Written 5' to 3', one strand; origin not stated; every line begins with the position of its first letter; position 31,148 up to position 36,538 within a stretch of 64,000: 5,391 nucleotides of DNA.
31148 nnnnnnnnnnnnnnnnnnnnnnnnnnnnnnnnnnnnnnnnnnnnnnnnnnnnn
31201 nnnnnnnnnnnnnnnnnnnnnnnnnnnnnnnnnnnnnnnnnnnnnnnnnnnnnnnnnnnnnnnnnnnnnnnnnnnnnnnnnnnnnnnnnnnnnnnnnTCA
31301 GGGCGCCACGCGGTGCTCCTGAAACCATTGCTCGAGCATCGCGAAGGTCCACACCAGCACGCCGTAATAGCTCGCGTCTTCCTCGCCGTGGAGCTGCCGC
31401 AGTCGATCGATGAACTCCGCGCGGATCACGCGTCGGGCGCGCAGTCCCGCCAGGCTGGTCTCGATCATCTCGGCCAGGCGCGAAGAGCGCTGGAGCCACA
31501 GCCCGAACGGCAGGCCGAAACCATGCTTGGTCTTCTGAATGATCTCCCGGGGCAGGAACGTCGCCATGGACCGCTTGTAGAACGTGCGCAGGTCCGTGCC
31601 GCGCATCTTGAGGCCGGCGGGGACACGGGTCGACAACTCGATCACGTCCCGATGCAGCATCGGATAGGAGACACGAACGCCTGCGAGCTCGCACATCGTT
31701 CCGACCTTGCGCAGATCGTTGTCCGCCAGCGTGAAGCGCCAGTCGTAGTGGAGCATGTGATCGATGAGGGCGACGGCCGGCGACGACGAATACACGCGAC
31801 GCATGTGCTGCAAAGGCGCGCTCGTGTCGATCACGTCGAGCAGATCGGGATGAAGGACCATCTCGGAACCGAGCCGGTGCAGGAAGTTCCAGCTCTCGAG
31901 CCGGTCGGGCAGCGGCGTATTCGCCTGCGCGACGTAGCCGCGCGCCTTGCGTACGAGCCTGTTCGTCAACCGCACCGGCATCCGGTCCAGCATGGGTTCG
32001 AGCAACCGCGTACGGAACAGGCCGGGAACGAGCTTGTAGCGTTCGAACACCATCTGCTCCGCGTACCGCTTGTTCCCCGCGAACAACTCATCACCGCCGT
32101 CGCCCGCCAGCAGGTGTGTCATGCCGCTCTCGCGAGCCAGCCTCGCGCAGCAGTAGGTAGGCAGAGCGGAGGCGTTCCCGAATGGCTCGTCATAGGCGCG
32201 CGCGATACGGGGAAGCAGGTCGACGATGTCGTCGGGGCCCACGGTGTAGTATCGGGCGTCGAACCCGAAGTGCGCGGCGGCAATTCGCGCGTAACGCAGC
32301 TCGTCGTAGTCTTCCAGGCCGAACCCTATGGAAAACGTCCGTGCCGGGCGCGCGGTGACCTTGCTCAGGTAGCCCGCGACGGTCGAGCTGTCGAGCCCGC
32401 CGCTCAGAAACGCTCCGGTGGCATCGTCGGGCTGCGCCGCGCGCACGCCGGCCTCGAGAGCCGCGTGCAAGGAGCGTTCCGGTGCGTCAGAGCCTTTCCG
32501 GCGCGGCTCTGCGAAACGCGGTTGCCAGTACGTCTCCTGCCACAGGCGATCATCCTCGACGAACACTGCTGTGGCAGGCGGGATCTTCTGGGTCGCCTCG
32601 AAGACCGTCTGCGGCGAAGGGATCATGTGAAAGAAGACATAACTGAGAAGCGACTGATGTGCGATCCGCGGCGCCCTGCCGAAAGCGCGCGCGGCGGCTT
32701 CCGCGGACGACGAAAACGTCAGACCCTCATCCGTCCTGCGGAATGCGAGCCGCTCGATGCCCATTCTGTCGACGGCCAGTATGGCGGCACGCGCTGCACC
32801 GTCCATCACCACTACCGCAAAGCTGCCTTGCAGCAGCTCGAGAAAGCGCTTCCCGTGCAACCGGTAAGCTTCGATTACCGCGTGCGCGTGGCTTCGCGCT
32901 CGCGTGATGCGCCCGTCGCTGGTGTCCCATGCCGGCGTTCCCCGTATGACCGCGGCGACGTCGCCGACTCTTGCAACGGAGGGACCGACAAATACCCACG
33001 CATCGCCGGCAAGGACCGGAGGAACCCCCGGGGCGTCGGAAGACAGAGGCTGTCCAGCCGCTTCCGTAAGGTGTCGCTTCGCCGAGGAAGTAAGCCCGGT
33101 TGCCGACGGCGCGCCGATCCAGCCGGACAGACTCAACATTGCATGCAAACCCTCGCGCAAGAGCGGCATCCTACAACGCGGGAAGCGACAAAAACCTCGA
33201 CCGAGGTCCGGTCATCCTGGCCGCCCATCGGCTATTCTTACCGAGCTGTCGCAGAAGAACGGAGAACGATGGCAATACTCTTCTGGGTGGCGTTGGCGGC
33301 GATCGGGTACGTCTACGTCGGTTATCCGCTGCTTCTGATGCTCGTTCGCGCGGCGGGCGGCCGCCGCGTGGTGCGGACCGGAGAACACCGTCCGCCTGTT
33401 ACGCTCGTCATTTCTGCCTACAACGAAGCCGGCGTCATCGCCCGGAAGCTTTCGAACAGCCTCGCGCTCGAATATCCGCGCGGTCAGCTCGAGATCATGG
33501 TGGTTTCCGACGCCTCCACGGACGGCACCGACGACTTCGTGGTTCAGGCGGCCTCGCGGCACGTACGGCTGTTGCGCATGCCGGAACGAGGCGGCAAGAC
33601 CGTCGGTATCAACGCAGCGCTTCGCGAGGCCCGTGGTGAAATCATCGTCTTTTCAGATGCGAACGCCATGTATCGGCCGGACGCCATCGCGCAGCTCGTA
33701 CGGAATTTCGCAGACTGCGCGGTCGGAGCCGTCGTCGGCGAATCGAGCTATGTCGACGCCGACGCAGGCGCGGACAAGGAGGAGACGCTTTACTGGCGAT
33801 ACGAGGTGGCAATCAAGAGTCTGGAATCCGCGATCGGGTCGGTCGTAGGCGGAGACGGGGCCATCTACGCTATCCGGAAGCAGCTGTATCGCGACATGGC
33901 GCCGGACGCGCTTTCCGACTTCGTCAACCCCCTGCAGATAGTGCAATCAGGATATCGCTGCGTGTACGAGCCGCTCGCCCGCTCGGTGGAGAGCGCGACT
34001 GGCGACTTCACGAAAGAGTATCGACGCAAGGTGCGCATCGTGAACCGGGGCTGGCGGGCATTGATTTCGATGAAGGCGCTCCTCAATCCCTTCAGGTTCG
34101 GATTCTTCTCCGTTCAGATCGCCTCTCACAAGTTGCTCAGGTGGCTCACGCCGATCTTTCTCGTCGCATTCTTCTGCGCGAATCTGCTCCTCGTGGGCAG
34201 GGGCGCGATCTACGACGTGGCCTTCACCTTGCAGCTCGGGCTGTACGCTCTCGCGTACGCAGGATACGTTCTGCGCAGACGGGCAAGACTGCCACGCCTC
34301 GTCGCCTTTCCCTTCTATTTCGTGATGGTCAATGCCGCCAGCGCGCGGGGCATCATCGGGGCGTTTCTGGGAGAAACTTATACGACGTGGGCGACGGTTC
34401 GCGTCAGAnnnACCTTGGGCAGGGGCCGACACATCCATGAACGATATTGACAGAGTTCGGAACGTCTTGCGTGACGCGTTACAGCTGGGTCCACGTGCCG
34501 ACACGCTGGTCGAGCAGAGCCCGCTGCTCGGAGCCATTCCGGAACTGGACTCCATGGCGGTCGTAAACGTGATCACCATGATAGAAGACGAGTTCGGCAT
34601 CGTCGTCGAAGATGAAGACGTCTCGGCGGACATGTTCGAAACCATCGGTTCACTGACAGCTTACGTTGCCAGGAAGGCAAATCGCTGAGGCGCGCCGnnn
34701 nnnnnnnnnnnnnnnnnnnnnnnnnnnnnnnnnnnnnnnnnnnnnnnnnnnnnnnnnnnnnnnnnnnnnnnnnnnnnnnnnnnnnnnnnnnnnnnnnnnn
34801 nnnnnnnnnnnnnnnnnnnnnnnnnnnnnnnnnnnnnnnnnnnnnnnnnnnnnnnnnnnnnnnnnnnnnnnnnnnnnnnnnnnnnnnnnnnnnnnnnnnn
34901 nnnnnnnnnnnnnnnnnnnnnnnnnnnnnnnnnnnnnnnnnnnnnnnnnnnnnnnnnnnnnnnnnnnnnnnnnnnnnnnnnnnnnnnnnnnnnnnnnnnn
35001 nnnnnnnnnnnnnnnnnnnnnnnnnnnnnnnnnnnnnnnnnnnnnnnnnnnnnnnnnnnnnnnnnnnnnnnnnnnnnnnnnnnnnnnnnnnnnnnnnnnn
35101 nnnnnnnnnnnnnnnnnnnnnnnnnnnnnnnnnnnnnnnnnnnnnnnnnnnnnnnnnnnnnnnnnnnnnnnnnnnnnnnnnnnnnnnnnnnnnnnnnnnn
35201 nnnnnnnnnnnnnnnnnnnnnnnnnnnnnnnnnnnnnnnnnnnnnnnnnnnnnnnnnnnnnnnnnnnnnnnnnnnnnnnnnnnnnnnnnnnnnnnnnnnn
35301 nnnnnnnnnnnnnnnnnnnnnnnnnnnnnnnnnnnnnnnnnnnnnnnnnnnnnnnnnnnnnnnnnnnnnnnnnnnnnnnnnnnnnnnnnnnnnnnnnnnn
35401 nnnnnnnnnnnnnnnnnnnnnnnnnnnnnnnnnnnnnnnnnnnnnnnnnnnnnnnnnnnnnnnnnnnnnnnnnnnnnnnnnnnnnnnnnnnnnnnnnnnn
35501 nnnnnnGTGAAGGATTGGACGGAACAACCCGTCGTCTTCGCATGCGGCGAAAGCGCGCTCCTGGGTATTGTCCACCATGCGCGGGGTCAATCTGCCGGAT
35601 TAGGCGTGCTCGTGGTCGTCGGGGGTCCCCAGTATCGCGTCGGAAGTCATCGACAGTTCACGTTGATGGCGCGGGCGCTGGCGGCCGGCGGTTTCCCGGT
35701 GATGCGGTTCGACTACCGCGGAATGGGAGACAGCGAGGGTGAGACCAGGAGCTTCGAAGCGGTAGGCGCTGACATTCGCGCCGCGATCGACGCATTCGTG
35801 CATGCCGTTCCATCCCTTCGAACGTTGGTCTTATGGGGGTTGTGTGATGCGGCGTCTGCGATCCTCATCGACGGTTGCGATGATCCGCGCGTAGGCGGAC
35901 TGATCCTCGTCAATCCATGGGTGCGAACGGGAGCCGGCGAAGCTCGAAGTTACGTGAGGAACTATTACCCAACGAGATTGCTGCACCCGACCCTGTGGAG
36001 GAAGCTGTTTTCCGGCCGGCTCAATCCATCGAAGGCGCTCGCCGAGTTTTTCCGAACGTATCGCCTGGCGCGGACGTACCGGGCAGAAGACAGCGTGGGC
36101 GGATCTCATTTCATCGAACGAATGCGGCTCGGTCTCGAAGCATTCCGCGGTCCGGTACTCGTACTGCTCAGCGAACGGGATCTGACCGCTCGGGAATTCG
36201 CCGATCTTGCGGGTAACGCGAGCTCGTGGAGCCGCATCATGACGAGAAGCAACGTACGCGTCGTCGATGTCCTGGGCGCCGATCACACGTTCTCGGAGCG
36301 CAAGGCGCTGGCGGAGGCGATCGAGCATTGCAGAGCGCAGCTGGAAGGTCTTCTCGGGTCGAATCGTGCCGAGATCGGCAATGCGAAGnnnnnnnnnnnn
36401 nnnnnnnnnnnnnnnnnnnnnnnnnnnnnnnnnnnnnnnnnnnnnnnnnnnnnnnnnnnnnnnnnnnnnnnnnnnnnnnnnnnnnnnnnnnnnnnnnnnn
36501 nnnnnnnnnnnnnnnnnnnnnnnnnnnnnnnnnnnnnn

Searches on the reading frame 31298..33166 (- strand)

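Call 16: search_protein_families(library=pfam, proteins=[window:31298-33166:-], max_evalue=0.001)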
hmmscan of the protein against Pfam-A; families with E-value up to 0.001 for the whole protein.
window:31298-33166:- (622 aa): 3 families
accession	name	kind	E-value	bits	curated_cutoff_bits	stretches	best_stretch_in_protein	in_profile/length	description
PF00733.27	Asn_synthase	-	1.5e-69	235.8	21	1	236-615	5-353/354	Asparagine synthase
PF13537.11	GATase_7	-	2.2e-09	37.8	25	1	88-157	49-120/123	Glutamine amidotransferase domain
PF13522.11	GATase_6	-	1.8e-07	31.7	27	1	84-153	60-129/130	Glutamine amidotransferase domain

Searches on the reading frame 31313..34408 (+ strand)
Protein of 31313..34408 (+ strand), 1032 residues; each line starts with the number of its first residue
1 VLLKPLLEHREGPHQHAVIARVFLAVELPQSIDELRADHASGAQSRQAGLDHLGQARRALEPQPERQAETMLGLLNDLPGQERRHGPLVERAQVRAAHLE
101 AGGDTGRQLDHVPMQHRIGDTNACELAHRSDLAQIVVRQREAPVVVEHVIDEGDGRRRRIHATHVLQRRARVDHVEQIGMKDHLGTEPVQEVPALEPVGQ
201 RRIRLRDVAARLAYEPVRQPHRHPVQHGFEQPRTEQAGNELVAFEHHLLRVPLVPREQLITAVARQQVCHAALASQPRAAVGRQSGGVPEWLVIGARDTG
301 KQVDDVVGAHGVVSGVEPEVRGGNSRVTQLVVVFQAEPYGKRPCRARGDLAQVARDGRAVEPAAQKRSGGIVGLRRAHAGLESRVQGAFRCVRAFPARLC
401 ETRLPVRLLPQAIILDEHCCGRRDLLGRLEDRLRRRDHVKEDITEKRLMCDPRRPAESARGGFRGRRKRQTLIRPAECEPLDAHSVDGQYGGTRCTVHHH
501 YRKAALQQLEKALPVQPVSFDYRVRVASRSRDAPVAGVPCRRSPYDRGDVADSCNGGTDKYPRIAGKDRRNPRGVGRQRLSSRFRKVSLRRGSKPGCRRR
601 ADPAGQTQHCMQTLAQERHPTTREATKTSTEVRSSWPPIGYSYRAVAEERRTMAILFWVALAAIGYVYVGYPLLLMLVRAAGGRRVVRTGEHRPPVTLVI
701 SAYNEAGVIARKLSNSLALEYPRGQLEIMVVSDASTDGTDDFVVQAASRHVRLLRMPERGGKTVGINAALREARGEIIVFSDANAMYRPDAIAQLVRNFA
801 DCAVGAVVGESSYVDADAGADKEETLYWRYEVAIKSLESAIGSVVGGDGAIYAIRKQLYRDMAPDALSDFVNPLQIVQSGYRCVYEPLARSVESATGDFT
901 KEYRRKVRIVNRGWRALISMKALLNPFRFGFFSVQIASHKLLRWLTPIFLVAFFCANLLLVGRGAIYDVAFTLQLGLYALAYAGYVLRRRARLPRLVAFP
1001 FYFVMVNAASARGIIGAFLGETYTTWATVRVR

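Call 16: search_protein_families(library=pfam, proteins=[window:31313-34408:+], max_evalue=0.001)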
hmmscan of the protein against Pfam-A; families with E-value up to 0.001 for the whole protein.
window:31313-34408:+ (1032 aa): 3 families
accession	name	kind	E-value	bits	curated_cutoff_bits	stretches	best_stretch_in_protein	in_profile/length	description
PF00535.33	Glycos_transf_2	-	1.7e-20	74.1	23.3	1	698-826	2-130/168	Glycosyl transferase family 2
PF13641.12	Glyco_tranf_2_3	-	1.1e-15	58.7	27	1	694-922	1-207/230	Glycosyltransferase like family 2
PF13506.12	Glyco_transf_21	-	4.4e-06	26.7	21.7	1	762-857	18-112/174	Glycosyl transferase family 21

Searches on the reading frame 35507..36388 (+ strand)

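Call 16: search_protein_families(library=pfam, proteins=[window:35507-36388:+], max_evalue=0.001)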
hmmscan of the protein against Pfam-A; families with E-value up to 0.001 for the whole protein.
window:35507-36388:+ (294 aa): 3 families
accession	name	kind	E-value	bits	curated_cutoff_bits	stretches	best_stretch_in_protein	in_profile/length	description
PF12697.13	Abhydrolase_6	-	4.5e-10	41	26.3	1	48-270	11-216/217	Alpha/beta hydrolase family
PF12146.15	Hydrolase_4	-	2.2e-08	34.2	27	1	50-151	19-124/239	Serine aminopeptidase, S33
PF00561.26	Abhydrolase_1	-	0.00072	19.7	25.8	0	34-96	3-65/245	alpha/beta hydrolase fold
